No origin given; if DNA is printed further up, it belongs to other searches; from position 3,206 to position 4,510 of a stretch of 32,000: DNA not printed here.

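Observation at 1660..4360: GC-rich cassette: SLOG-like TM protein plus DUF4062/P-loop STAND/TPR gene, a candidate nucleotide-sensing conflict module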

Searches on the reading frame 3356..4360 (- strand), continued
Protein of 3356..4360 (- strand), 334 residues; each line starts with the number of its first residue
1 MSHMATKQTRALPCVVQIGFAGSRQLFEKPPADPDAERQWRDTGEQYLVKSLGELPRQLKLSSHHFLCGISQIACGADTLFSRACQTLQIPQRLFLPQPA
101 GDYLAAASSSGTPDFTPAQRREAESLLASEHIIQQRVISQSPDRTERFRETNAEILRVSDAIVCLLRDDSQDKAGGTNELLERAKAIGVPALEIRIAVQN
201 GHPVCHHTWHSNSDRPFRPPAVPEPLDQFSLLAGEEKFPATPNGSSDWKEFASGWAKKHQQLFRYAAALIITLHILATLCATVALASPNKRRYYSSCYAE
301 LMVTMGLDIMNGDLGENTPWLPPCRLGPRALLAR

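Call 20: find_encoding_contigs(protein=P0035, flank=10000, max_places=3)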
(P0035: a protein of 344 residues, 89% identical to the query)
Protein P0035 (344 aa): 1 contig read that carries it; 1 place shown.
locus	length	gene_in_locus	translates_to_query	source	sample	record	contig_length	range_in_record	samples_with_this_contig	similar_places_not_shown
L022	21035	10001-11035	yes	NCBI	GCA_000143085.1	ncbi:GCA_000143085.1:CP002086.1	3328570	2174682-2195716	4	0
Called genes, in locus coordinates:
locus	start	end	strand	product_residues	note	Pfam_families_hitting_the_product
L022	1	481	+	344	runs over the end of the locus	PF01118:Semialdhyde_dh, PF22698:Semialdhyde_dhC_1, PF02774:Semialdhyde_dhC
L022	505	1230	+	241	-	PF20567:DUF6776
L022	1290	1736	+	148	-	PF04519:Bactofilin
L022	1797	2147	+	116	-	PF01521:Fe-S_biosyn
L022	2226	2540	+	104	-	-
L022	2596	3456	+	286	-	PF00494:SQS_PSY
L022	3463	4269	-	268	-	PF01479:S4, PF00849:PseudoU_synth_2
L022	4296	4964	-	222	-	PF04079:SMC_ScpB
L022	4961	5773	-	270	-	PF02616:SMC_ScpA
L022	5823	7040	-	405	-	PF00579:tRNA-synt_1b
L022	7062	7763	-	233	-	PF02163:Peptidase_M50 (weak)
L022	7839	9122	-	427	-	PF02403:Seryl_tRNA_N, PF00587:tRNA-synt_2b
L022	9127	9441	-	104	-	PF02641:DUF190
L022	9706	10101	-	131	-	-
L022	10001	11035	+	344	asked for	-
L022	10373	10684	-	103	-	-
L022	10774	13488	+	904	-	PF13401:AAA_22 (faint), PF00931:NB-ARC (weak), PF24885:TPR_NPHP3, PF13374:TPR_10, PF13424:TPR_12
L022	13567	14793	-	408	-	PF05552:MS_channel_1st_1 (weak), PF00924:MS_channel_2nd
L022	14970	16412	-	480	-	PF00696:AA_kinase, PF13840:ACT_7, PF22468:ACT_9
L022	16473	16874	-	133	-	PF06339:Ectoine_synth, PF07883:Cupin_2 (weak)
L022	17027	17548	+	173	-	PF22381:Staph_reg_Sar_Rot, PF01047:MarR, PF03965:Penicillinase_R (weak), PF12802:MarR_2, PF13412:HTH_24 (weak), PF13463:HTH_27, PF25212:HVO_A0114 (faint), PF03551:PadR (weak)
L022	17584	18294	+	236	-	PF02390:Methyltransf_4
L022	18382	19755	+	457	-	PF01734:Patatin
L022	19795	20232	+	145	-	-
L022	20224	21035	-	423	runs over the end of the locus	PF08245:Mur_ligase_M, PF02875:Mur_ligase_C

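Call 23: search_solved_structures(query=A3, max_evalue=10, show_alignments=2)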
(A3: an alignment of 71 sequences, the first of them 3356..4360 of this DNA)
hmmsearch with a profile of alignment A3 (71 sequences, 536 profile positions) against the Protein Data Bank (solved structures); distinct sequences matched with E-value up to 10: 3.
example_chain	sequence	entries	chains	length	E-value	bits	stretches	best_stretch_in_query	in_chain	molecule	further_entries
5yc8_A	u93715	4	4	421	1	11.2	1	448-520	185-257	Muscarinic acetylcholine receptor M2,Redesigned apo-cytochrome b562,Muscarinic acetylcholi | Muscarinic acetylcholine receptor M2,Apo-cytochrome b562,Muscarinic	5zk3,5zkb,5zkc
5zk8_A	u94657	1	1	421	1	11.2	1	448-520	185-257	Muscarinic acetylcholine receptor M2,Redesigned apo-cytochrome b562,Muscarinic acetylcholi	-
2dx5_A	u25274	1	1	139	1.5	10.7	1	368-416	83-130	Vacuolar protein sorting protein 36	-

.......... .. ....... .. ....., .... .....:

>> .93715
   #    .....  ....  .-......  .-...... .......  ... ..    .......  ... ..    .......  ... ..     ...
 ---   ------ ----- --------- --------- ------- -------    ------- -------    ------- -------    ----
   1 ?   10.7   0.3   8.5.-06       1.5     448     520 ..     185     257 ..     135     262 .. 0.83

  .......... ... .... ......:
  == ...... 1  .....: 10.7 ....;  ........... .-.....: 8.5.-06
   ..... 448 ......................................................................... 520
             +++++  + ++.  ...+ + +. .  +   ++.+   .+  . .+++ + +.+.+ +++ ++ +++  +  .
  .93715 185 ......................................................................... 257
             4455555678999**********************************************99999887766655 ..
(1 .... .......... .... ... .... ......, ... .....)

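Call 34: find_related_loci(query=A2, collection=metagenome_contigs, flank=10000)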
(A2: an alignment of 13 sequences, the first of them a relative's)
Query A2 (583 aa) in metagenome_contigs; peptide patterns used: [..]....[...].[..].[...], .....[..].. (x = any residue, [..] = any of these).
215 stretches matched a pattern; 40 encode a relative of the query (tblastn E <= 1e-3); 39 distinct loci.
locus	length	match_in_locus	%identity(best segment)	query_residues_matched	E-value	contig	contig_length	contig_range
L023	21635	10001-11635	48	9-583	3e-156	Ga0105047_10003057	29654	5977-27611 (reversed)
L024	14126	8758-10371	40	2-583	1e-106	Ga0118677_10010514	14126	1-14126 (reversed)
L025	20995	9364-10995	39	13-582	7e-107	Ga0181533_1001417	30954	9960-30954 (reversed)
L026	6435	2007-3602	39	6-582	2e-105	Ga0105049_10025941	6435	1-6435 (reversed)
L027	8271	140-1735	38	6-582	2e-105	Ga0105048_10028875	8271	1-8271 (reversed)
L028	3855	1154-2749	39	7-582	1e-104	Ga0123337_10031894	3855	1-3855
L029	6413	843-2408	38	13-583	9e-99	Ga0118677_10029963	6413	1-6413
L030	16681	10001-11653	39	1-583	2e-96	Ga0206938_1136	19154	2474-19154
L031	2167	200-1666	39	45-578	5e-97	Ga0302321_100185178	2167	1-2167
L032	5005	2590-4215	37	13-582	2e-90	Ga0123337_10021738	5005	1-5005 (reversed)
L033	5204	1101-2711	38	2-582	4e-88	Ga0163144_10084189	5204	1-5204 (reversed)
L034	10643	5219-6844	37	13-578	1e-86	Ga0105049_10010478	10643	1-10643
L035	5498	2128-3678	39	13-582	6e-86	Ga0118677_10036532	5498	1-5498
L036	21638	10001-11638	36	9-577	2e-85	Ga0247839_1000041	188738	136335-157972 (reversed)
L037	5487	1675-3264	38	13-582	1e-82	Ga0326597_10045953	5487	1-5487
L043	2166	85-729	42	6-223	9e-45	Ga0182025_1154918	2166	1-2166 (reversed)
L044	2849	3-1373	42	90-583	9e-40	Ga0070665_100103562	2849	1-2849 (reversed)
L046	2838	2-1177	43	155-582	6e-38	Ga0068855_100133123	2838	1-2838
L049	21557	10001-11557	36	17-583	5e-36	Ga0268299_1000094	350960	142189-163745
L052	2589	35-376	45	467-583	6e-20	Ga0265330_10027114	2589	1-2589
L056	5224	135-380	48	501-582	7e-15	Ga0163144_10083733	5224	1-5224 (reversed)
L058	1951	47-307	48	496-582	3e-12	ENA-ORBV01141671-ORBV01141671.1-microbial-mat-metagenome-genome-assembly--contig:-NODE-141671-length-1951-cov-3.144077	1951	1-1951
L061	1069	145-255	54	546-582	3e-5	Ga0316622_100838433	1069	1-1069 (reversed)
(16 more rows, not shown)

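Call 37: predict_structure(alignment_id=A3)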
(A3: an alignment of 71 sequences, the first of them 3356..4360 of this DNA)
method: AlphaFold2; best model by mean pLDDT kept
length: 334 residues; sequences in the alignment: 71
mean_pLDDT: 87.1   pTM: 0.78
mean pLDDT of the five models: 87.1, 86.7, 86.0, 85.5, 84.9
residues with pLDDT >= 90: 222; 70-90: 66; 50-70: 25; < 50: 21
segments of 3 or more residues with pLDDT < 50: 315-334
pLDDT, mean of each block of 10 residues (from residue 1): 66 95 95 96 98 98 97 95 98 98 96 96 98 97 96 98 97 93 97 98 98 95 84 66 73 90 92 89 80 67 78 49 35 35
secondary structure, 60 per line:
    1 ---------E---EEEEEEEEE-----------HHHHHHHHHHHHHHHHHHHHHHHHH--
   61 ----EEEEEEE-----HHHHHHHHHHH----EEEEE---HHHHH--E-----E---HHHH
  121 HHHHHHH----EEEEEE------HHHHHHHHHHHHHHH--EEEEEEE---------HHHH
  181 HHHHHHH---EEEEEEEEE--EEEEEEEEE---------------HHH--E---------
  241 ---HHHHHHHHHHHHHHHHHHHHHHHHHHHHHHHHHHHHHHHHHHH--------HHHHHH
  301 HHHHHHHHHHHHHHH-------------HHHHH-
elements in order: E14-22 H34-58 E65-71 H77-87 E92-96 H100-104 H117-127 E132-137 H144-158 E161-167 H177-187 E191-199 E202-210 H244-286 H295-315 H329-333

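Call 40: search_protein_families(library=pfam, alignment_id=A4, max_evalue=0.001)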
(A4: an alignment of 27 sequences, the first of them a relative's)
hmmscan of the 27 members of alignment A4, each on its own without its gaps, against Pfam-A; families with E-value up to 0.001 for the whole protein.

A. member 1, L024:10338-13394:+ (1019 aa): 6 families
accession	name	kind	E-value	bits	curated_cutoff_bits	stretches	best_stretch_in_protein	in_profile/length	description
PF20703.3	nSTAND1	-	1.2e-89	302.1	27.1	1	236-652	1-369/379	Novel STAND NTPase 1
PF13424.12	TPR_12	-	4.9e-11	43.1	30.1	1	807-871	5-70/77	Tetratricopeptide repeat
PF13191.12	AAA_16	-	1.9e-08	35.5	32.6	1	251-397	2-147/167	AAA ATPase domain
PF13374.12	TPR_10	-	6.5e-07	29.6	27.5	1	808-842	5-39/42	Tetratricopeptide repeat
PF13181.12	TPR_8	-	1.8e-05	25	25.7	0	808-836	4-32/34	Tetratricopeptide repeat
PF00515.34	TPR_1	-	0.00015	21.8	27.8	0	807-835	3-31/34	Tetratricopeptide repeat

B. families by the number of members that match (of 27 scanned): 28 families (the first 25 are shown)
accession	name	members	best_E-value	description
PF13676.11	TIR_2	7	4.8e-17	TIR domain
PF13191.12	AAA_16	5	3.7e-10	AAA ATPase domain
PF13271.11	DUF4062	4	4.4e-14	Domain of unknown function (DUF4062)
PF20703.3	nSTAND1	3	1.2e-89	Novel STAND NTPase 1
PF13424.12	TPR_12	3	4.3e-79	Tetratricopeptide repeat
PF13374.12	TPR_10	3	4.9e-60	Tetratricopeptide repeat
PF13181.12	TPR_8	3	8e-25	Tetratricopeptide repeat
PF00515.34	TPR_1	3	1.9e-13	Tetratricopeptide repeat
PF03781.23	FGE-sulfatase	2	2.4e-46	Sulfatase-modifying factor enzyme 1-like domain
PF07719.23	TPR_2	2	5.7e-23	Tetratricopeptide repeat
PF24885.1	TPR_NPHP3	1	2.7e-46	Nephrocystin-3 TPR domain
PF01734.28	Patatin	1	1e-23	Patatin-like phospholipase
PF13620.12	CarboxypepD_reg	1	6.7e-20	Carboxypeptidase regulatory-like domain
PF13176.12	TPR_7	1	1.8e-18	Tetratricopeptide repeat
PF17874.7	TPR_MalT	1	3.1e-17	MalT-like TPR region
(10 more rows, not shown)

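Call 41: fold_search(model_id=the predicted structure, library=pdb)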
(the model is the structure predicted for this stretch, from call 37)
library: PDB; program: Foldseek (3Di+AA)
matches with E <= 10: 1328; with E <= 0.001: 14
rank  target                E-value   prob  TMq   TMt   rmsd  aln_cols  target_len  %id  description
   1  8zva                  1.6e-05  1.00  0.27  0.28   7.6       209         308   15  structure of ShosA from E.coli APEC O1 (released 2025-04-09)
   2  2nx2                  2.2e-05  1.00  0.37  0.64   4.1       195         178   14  Crystal structure of protein ypsA from Bacillus subtilis, Pfam DUF1273 (released 2006-12-19)
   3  4ljk_F                7.8e-05  1.00  0.26  0.36   6.9       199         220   14  Structural insights into the unique single-stranded DNA binding mode of DNA processing protein A from Helicobacter pyl (released 2014-01-01)
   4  5mll_B                1.2e-04  1.00  0.25  0.36   7.0       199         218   14  Structure of HpDprA at 1.9 Angstroms resolution (released 2017-12-20)
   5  4ljr_A                2.2e-04  1.00  0.25  0.36   6.8       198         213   14  Structural insights into the unique single-stranded DNA binding mode of DNA processing protein A from Helicobacter pyl (released 2014-01-01)
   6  5mll_A                2.3e-04  1.00  0.26  0.36   6.6       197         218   14  Structure of HpDprA at 1.9 Angstroms resolution (released 2017-12-20)
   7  6e5v_A                2.6e-04  0.63  0.15  0.12  18.1       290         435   12  human mGlu8 receptor amino terminal domain in complex with (S)-3,4-Dicarboxyphenylglycine (DCPG) (released 2018-11-07)
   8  3uqz_C                2.9e-04  1.00  0.32  0.36   5.6       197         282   15  X-ray structure of DNA processing protein A (DprA) from Streptococcus pneumoniae (released 2012-08-29)
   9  4ljk_B                3.1e-04  1.00  0.26  0.37   7.0       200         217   13  Structural insights into the unique single-stranded DNA binding mode of DNA processing protein A from Helicobacter pyl (released 2014-01-01)
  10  4ljk_G                3.5e-04  1.00  0.25  0.36   7.3       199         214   14  Structural insights into the unique single-stranded DNA binding mode of DNA processing protein A from Helicobacter pyl (released 2014-01-01)
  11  3uqz_B                4.8e-04  1.00  0.34  0.39   5.1       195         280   15  X-ray structure of DNA processing protein A (DprA) from Streptococcus pneumoniae (released 2012-08-29)
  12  4ljk_D                5.1e-04  1.00  0.25  0.36   6.8       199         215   15  Structural insights into the unique single-stranded DNA binding mode of DNA processing protein A from Helicobacter pyl (released 2014-01-01)
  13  3uqz_A                6.9e-04  1.00  0.32  0.37   5.6       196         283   14  X-ray structure of DNA processing protein A (DprA) from Streptococcus pneumoniae (released 2012-08-29)
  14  2e4u_A                8.3e-04  0.54  0.15  0.11  18.9       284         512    9  Crystal structure of the extracellular region of the group II metabotropic glutamate receptor complexed with L-glutama (released 2007-02-27)
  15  2e4u_B                1.1e-03  0.51  0.15  0.11  19.1       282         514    9  Crystal structure of the extracellular region of the group II metabotropic glutamate receptor complexed with L-glutama (released 2007-02-27)
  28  1rcu_A                4.5e-03  1.00  0.30  0.54   4.8       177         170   15  X-RAY STRUCTURE OF TM1055 NORTHEAST STRUCTURAL GENOMICS CONSORTIUM TARGET VT76 (released 2003-12-02)
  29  1wek_A                4.5e-03  1.00  0.26  0.39   5.8       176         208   10  Crystal structure of the conserved hypothetical protein TT1465 from Thermus thermophilus HB8 (released 2004-11-25)
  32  9us2_B                6.9e-03  1.00  0.26  0.40   5.9       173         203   13  Crystal structure of YgdH from Neisseria meningitidis (released 2025-08-06)
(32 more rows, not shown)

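Call 42: search_protein_families(library=pfam, proteins=[L025:11109-14873:+, L029:2430-4619:+, L035:3706-5496:+, L030:11683-12768:+, L034:6867-7952:+, L049:11579-12778:+, L046:1234-2577:+, L052:376-1800:+, L056:2382-3923:+, L043:1011-2165:+], max_evalue=0.001)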
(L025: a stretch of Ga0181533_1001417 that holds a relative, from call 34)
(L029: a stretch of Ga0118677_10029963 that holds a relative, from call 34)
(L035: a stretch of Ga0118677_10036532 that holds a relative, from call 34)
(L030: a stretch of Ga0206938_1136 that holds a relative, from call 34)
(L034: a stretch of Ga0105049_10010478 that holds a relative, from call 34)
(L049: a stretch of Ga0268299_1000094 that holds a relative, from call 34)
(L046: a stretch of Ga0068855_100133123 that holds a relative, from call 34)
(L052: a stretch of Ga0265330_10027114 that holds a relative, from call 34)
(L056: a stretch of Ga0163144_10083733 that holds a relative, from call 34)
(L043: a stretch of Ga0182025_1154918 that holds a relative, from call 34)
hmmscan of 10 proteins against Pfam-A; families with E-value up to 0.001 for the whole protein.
L025:11109-14873:+ (1255 aa): 9 families
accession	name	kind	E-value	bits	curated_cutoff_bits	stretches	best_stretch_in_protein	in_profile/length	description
PF13424.12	TPR_12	-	1.2e-21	77.1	30.1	3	954-1034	1-77/77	Tetratricopeptide repeat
PF13620.12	CarboxypepD_reg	-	6.7e-20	71.7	32.3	2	630-696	3-72/82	Carboxypeptidase regulatory-like domain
PF07719.23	TPR_2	-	3.9e-16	58.2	27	0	818-846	1-29/34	Tetratricopeptide repeat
PF13715.12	CarbopepD_reg_2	-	1.4e-14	54.4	32.2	2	458-525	1-67/88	CarboxypepD_reg-like domain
PF13374.12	TPR_10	-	4.2e-12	46.1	27.5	0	771-798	2-29/42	Tetratricopeptide repeat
PF13676.11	TIR_2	-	4.4e-12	47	28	1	6-123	1-110/122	TIR domain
PF04212.24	MIT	-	3.8e-05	24.1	30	0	771-817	4-50/66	MIT (microtubule interacting and transport) domain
PF00515.34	TPR_1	-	4.9e-05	23.4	27.8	0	818-845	1-28/34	Tetratricopeptide repeat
PF13181.12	TPR_8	-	0.00013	22.3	25.7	0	773-802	3-32/34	Tetratricopeptide repeat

L029:2430-4619:+ (730 aa): 2 families
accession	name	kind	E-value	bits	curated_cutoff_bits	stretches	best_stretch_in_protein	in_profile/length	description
PF20703.3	nSTAND1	-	1.5e-85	288.6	27.1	1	221-637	1-369/379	Novel STAND NTPase 1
PF13191.12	AAA_16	-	5.9e-06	27.3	32.6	1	236-383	2-148/167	AAA ATPase domain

L035:3706-5496:+ (597 aa): 3 families
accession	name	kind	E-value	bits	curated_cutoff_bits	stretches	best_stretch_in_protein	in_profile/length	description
PF20703.3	nSTAND1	-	2.4e-78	264.9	27.1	1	217-592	1-330/379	Novel STAND NTPase 1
PF13191.12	AAA_16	-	3.7e-10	41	32.6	1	232-380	2-143/167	AAA ATPase domain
PF13271.11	DUF4062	-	0.00028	21.4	24.7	1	5-103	1-80/82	Domain of unknown function (DUF4062)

L030:11683-12768:+ (362 aa): 1 family
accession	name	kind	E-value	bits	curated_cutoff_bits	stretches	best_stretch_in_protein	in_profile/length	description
PF20300.4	prok_STING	-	2.2e-09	37.9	27.1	1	186-323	1-130/137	Prokaryotic STING domain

L034:6867-7952:+ (362 aa): 1 family
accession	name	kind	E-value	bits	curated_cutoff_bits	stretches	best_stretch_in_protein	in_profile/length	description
PF03781.23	FGE-sulfatase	-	4.4e-35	122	23.3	1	41-281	7-239/255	Sulfatase-modifying factor enzyme 1-like domain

L049:11579-12778:+ (400 aa): 0 families

L046:1234-2577:+ (448 aa): 1 family
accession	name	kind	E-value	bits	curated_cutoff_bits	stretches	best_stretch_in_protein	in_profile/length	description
PF13676.11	TIR_2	-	4.3e-13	50.3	28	1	15-127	1-107/122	TIR domain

L052:376-1800:+ (475 aa): 2 families
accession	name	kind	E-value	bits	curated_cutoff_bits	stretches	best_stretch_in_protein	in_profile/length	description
PF13676.11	TIR_2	-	4.8e-17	63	28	1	327-426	1-95/122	TIR domain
PF13289.12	SIR2_2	-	1.8e-05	25.3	24.5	1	121-245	2-103/141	SIR2-like domain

L056:2382-3923:+ (514 aa): 1 family
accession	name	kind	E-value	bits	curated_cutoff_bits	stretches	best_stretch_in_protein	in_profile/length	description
PF13676.11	TIR_2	-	3.6e-14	53.7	28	1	368-457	1-92/122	TIR domain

L043:1011-2165:+ (385 aa): 0 families
